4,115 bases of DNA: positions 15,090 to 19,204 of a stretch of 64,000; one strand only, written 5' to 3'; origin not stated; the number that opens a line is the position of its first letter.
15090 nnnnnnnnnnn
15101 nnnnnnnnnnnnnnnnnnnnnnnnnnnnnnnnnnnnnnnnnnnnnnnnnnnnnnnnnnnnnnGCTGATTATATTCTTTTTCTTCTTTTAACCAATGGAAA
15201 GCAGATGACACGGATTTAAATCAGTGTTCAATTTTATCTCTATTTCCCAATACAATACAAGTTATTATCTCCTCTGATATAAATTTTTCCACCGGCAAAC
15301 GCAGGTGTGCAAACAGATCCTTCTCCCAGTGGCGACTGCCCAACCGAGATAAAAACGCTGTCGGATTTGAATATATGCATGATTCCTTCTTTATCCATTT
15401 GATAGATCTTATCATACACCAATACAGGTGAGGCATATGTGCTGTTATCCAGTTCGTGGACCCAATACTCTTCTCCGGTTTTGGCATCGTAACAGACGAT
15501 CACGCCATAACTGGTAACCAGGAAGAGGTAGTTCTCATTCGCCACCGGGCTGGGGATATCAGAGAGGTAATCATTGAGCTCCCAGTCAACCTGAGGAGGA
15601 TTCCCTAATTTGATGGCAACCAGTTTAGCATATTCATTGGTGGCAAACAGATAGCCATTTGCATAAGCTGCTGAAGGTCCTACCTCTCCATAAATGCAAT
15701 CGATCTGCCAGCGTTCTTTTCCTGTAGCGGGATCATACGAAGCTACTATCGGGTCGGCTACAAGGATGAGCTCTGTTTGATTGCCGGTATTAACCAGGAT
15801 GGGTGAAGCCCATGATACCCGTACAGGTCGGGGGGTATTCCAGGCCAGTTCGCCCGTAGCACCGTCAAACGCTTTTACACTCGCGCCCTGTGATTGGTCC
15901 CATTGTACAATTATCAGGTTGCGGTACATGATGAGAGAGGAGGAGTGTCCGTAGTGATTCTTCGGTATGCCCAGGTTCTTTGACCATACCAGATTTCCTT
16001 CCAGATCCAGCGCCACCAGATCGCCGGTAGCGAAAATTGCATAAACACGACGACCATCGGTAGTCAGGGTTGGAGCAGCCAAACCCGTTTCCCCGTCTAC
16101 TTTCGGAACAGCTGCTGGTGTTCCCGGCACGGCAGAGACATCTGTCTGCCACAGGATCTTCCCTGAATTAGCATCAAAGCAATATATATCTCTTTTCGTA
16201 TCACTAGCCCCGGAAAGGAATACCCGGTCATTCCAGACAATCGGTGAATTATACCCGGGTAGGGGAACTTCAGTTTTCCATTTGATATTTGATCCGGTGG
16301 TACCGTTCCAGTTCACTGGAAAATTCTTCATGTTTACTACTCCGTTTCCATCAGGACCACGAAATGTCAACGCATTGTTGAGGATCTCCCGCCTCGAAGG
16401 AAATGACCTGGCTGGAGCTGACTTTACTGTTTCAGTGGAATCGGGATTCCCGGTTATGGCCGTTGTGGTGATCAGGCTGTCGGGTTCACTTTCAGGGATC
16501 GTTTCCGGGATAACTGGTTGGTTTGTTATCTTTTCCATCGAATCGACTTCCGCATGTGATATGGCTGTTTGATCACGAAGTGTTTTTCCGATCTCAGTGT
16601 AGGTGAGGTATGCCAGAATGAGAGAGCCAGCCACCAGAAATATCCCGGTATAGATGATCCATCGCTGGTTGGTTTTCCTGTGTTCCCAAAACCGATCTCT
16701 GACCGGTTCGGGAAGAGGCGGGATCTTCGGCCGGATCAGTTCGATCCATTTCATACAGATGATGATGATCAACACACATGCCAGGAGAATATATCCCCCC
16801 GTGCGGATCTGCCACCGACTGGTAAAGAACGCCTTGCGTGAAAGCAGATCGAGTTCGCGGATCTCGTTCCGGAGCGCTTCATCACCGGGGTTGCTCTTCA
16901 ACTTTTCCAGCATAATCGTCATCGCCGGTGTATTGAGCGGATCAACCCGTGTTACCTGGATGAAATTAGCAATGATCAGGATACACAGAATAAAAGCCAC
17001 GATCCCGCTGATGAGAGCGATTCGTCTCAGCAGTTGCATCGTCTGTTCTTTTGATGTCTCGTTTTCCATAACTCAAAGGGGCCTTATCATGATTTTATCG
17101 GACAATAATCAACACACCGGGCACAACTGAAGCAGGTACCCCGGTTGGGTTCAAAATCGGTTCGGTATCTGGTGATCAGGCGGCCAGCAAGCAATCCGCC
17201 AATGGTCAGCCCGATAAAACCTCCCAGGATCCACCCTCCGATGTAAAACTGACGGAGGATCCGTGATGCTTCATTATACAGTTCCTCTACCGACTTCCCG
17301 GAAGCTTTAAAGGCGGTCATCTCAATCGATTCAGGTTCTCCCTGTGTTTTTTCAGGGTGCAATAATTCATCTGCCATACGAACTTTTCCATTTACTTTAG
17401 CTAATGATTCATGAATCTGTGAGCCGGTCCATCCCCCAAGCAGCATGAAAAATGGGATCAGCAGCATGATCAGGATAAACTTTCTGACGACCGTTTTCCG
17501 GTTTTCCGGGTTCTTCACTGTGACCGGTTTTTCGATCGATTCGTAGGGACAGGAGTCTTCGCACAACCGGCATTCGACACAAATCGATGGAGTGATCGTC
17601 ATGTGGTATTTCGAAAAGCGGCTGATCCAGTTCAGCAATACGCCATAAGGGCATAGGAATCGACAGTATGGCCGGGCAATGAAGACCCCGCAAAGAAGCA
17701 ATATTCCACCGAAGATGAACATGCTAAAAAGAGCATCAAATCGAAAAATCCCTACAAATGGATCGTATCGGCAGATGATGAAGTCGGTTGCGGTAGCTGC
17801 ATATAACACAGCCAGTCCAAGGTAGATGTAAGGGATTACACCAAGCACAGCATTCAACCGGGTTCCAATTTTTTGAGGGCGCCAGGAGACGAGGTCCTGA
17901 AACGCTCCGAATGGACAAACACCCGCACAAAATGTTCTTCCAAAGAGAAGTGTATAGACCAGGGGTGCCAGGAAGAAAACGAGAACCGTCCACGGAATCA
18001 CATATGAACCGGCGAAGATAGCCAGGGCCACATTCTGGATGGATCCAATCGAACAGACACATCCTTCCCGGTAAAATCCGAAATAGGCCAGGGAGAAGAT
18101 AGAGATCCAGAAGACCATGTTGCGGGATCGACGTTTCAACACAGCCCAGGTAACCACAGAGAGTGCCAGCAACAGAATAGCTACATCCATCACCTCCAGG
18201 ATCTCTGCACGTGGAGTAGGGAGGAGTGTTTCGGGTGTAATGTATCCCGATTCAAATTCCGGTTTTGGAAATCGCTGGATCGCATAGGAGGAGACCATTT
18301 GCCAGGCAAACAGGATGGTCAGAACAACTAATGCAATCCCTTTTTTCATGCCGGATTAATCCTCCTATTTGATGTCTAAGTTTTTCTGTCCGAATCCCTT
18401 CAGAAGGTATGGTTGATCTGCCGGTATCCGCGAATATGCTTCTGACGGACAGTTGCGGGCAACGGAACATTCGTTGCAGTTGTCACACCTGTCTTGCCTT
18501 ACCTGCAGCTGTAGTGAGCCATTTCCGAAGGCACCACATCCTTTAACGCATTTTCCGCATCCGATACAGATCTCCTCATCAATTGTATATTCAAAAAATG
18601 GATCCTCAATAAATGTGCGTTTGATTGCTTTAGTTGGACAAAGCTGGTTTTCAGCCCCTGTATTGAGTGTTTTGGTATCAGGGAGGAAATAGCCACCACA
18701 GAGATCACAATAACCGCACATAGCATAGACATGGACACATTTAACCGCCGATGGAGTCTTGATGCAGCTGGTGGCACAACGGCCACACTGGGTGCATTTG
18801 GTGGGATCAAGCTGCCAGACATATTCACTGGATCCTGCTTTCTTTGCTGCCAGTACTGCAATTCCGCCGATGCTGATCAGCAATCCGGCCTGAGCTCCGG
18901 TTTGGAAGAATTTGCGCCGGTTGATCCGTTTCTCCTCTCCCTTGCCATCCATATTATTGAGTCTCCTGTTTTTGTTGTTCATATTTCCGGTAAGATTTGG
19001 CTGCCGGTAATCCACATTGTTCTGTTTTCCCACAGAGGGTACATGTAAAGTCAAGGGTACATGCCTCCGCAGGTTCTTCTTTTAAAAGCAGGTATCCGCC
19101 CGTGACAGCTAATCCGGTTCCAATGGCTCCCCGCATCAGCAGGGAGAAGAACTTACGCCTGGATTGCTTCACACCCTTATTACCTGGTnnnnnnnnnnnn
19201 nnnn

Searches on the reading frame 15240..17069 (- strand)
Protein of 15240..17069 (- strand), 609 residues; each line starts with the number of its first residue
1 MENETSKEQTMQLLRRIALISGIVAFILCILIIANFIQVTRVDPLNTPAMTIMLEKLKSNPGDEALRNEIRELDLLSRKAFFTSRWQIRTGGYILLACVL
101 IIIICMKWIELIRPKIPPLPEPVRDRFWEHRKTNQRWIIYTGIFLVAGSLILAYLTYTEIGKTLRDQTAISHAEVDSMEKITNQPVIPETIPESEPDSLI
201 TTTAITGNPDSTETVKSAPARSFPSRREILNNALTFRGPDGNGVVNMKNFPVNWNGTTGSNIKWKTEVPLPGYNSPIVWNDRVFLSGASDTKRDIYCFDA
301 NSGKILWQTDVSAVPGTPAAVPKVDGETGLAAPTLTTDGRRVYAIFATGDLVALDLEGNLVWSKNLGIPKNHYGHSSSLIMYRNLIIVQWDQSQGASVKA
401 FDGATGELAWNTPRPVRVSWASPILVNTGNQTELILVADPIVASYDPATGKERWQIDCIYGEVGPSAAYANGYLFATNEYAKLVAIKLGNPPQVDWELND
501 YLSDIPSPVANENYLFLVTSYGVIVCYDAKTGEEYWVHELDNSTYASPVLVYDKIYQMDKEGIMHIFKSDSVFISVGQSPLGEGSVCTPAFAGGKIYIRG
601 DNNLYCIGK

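Call 3: search_protein_families(library=pfam, proteins=[window:15240-17069:-], max_evalue=0.01)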
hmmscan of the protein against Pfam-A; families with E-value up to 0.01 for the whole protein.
window:15240-17069:- (609 aa): 5 families
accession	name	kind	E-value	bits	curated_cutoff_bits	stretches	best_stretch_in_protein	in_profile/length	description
PF13360.13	PQQ_2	-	2e-33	116.4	27.6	3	294-457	4-145/233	Outer membrane protein assembly factor BamB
PF13570.13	Beta-prop_ACSF4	-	5.4e-15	56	133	2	393-570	26-203/329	Beta-alanine-activating enzyme, beta-propeller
PF01011.28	PQQ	-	1.1e-10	41.4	26.7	1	246-411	23-205/595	Glucose/ethanol/alcohol dehydrogenase, beta-propeller domain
PF23727.1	Beta-prop_FAM234A_B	-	0.00012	21.2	26.4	0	269-319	290-339/467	FAM234A/B beta-propeller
PF25293.1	Beta-prop_EMC1_N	-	0.00022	21.4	34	0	353-456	45-145/219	EMC1 N-terminal beta-propeller domain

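Call 4: search_protein_families(library=ncbifam, proteins=[window:15240-17069:-], max_evalue=0.01)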
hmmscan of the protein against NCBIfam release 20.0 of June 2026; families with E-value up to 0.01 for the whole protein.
window:15240-17069:- (609 aa): 6 families
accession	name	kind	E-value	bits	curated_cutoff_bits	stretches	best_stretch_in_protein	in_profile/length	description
TIGR03300.1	assembly_YfgL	equivalog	1.4e-21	76.7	285.2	2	469-600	239-368/377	outer membrane protein assembly factor BamB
NF008351.0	PRK11138.1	equivalog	7.1e-15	54.4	423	3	470-600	255-383/394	outer membrane protein assembly factor BamB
TIGR03075.1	PQQ_enz_alc_DH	subfamily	1.1e-10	40.7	480.05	1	274-413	63-198/530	PQQ-dependent dehydrogenase, methanol/ethanol family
TIGR04528.1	acido_non_PQQ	subfamily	1.1e-09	37.6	650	0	257-327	409-477/493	acido-empty-quinoprotein group A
TIGR03074.1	PQQ_membr_DH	subfamily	8e-05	20.7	832.65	0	246-326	179-256/783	membrane-bound PQQ-dependent dehydrogenase, glucose/quinate/shikimate family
NF053615.1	SerThrKinAfsKStmc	equivalog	0.0012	17.6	1300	1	323-561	560-793/809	protein serine/threonine kinase AfsK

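Call 28: search_solved_structures(query=window:15240-17069:-, max_evalue=0.1)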
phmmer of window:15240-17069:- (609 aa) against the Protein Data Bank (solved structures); distinct sequences matched with E-value up to 0.1: 22.
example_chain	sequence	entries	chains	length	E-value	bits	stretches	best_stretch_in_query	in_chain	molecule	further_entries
6l8a_A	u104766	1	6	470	6.8e-09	37.8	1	254-488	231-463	Tetrathionate hydrolase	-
7cqy_A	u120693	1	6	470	7.2e-09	37.7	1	254-488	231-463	Tetrathionate hydrolase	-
4imm_A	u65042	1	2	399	6.7e-07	31.2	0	517-562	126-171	Outer membrane assembly lipoprotein YfgL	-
8orr_AAA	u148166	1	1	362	3.9e-06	28.6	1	244-368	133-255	Outer membrane protein assembly factor BamB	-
3q54_A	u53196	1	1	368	8.8e-05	24.2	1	456-607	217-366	Outer membrane assembly lipoprotein YfgL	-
5ljo_B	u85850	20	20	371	9.1e-05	24.1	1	461-607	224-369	Outer membrane protein assembly factor BamB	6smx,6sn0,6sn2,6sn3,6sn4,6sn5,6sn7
3q7m_A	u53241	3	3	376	9.2e-05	24.1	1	461-607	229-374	Lipoprotein yfgL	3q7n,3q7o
8spr_B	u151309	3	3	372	9.2e-05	24.1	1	461-607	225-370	Outer membrane protein assembly factor BamB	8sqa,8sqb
28jl_B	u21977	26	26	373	9.3e-05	24.1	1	461-607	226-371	Outer membrane protein assembly factor BamB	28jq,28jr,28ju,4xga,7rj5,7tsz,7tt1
3prw_A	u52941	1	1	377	9.6e-05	24.1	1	461-607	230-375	Lipoprotein yfgL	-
7nri_B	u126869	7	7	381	0.0001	24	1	461-607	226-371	Outer membrane protein assembly factor BamB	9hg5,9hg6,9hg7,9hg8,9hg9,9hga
5ayw_B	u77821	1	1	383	0.0001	24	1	461-607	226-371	Outer membrane protein assembly factor BamB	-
2yh3_A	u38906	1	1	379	0.00011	23.9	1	461-607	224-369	LIPOPROTEIN YFGL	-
5d0o_B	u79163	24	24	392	0.00011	23.9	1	461-607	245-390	Outer membrane protein assembly factor BamB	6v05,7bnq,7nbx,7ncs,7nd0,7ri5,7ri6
3p1l_A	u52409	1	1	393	0.00011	23.8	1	456-607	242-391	Lipoprotein yfgL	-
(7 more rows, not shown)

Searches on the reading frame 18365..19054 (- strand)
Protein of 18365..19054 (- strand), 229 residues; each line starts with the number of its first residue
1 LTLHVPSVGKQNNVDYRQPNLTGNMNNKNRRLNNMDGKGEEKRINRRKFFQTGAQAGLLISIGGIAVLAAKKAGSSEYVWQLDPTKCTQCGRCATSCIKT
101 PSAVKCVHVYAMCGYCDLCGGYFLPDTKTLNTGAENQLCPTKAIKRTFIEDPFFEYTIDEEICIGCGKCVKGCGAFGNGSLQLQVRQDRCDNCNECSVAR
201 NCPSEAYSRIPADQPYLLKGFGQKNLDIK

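Call 3: search_protein_families(library=pfam, proteins=[window:18365-19054:-], max_evalue=0.01)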
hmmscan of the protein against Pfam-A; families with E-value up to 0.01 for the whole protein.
window:18365-19054:- (229 aa): 8 families
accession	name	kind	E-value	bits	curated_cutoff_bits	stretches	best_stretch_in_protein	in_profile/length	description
PF12837.12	Fer4_6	-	2.9e-09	36.9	25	2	157-173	3-19/24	4Fe-4S binding domain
PF12838.12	Fer4_7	-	1.8e-08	35.2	27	2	139-173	12-48/52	4Fe-4S dicluster domain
PF00037.32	Fer4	-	3.8e-07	30.1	21.1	2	156-173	1-18/24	4Fe-4S binding domain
PF13187.11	Fer4_9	-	0.00013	22.4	27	0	79-98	34-48/52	4Fe-4S dicluster domain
PF12797.12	Fer4_2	-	0.00013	22.1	24.5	1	157-173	4-20/22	4Fe-4S binding domain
PF13237.11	Fer4_10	-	0.00028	21.2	25.5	0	157-197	3-49/53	4Fe-4S dicluster domain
PF25160.1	LdpA_Fe-S-bd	-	0.00062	19.9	27.6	1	137-173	11-38/49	LdpA Fe-S cluster-binding domain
PF14697.11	Fer4_21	-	0.00083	19.9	35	1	157-204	2-53/59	4Fe-4S dicluster domain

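Call 4: search_protein_families(library=ncbifam, proteins=[window:18365-19054:-], max_evalue=0.01)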
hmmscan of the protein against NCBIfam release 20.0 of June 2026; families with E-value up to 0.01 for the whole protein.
window:18365-19054:- (229 aa): 12 families
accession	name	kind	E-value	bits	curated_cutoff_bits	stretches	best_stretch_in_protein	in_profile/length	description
NF058577.1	FdxA_fam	equivalog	6.1e-07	29.5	65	1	131-174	11-49/52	4Fe-4S ferredoxin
TIGR02936.1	fdxN_nitrog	equivalog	1.1e-05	25.4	80.55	1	152-174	12-34/91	ferredoxin III, nif-specific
NF040864.1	HgcB_ferredoxin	equivalog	6.8e-05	22.6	99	1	157-207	10-61/93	mercury methylation ferredoxin HgcB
TIGR02912.1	sulfite_red_C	equivalog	0.0002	20.5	324.1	1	155-212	163-223/314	sulfite reductase subunit C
TIGR03336.1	IOR_alpha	equivalog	0.00039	18.9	650.9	1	153-206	542-594/595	indolepyruvate ferredoxin oxidoreductase subunit alpha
TIGR02494.1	PFLE_PFLC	subfamily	0.00053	19.3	174.35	0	158-208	45-98/293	glycyl-radical enzyme activating protein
TIGR04003.1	rSAM_BssD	equivalog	0.00064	19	496.45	0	155-205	44-99/314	[benzylsuccinate synthase]-activating enzyme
TIGR01944.1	rnfB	subfamily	0.00077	19.1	68.7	1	157-212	109-165/190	RnfABCDGE type electron transport complex subunit B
NF007382.0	PRK09898.1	equivalog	0.00077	19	213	1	137-210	133-201/208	ferredoxin-like protein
TIGR02066.1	dsrB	equivalog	0.00081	18.5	341.5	1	137-176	191-229/341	dissimilatory-type sulfite reductase subunit beta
NF003475.0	PRK05113.1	equivalog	0.0025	17.7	203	1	157-211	109-164/190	electron transport complex subunit RsxB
TIGR03287.1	methan_mark_16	hypoth_equivalog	0.0025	16.3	363.95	1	181-209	295-323/391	methanogenesis marker 16 metalloprotein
